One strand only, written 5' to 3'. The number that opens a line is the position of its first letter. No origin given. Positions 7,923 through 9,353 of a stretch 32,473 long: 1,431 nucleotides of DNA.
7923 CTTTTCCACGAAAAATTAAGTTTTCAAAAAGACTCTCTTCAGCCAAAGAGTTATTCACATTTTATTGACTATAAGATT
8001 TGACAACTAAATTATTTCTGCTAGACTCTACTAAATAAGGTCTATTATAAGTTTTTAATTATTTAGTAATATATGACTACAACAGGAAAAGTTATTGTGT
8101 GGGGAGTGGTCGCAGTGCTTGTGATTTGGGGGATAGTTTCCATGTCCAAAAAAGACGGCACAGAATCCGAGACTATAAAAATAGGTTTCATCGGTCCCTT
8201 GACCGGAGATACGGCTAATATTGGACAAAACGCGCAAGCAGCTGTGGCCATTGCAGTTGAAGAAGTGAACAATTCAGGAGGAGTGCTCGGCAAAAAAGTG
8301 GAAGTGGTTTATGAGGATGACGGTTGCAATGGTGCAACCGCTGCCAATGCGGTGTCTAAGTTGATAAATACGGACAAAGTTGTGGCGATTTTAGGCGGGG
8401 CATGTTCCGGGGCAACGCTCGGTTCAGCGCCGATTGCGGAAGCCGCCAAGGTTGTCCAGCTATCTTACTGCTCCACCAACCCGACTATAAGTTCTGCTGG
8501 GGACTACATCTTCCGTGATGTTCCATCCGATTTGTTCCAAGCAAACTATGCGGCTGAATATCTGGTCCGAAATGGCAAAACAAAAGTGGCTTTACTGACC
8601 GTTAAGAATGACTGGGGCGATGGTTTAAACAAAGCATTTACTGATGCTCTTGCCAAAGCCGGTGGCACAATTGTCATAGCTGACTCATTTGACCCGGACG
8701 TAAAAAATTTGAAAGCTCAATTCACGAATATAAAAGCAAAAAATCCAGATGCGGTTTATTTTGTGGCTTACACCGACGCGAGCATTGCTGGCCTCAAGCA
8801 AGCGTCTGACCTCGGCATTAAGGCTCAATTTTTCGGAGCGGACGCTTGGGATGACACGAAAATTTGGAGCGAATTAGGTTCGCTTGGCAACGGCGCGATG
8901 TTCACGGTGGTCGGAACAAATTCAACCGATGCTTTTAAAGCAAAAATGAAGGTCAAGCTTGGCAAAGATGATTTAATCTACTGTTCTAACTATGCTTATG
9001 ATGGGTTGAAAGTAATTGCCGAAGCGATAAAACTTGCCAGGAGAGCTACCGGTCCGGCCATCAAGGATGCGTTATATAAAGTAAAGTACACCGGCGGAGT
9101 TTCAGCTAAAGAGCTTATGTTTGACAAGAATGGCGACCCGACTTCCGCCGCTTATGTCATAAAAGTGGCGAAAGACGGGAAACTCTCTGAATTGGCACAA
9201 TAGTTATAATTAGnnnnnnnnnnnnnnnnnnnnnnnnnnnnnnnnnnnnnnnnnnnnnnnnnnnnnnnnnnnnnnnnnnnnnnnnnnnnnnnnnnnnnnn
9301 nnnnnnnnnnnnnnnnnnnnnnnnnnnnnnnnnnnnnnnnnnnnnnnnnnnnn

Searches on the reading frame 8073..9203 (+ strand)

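Call 75: search_protein_families(library=pfam, proteins=[window:8073-9203:+], max_evalue=0.001)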
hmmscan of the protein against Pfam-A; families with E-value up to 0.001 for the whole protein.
window:8073-9203:+ (376 aa): 3 families
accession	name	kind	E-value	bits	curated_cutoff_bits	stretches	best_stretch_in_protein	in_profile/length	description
PF13458.12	Peripla_BP_6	-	2.5e-60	205.4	31.7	1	34-370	1-343/343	Periplasmic binding protein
PF01094.35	ANF_receptor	-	1.2e-36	126.9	25.4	1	54-363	2-347/353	Receptor family ligand binding region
PF13433.12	Peripla_BP_5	-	1.5e-21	77.4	27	1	35-341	1-313/363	Periplasmic binding protein domain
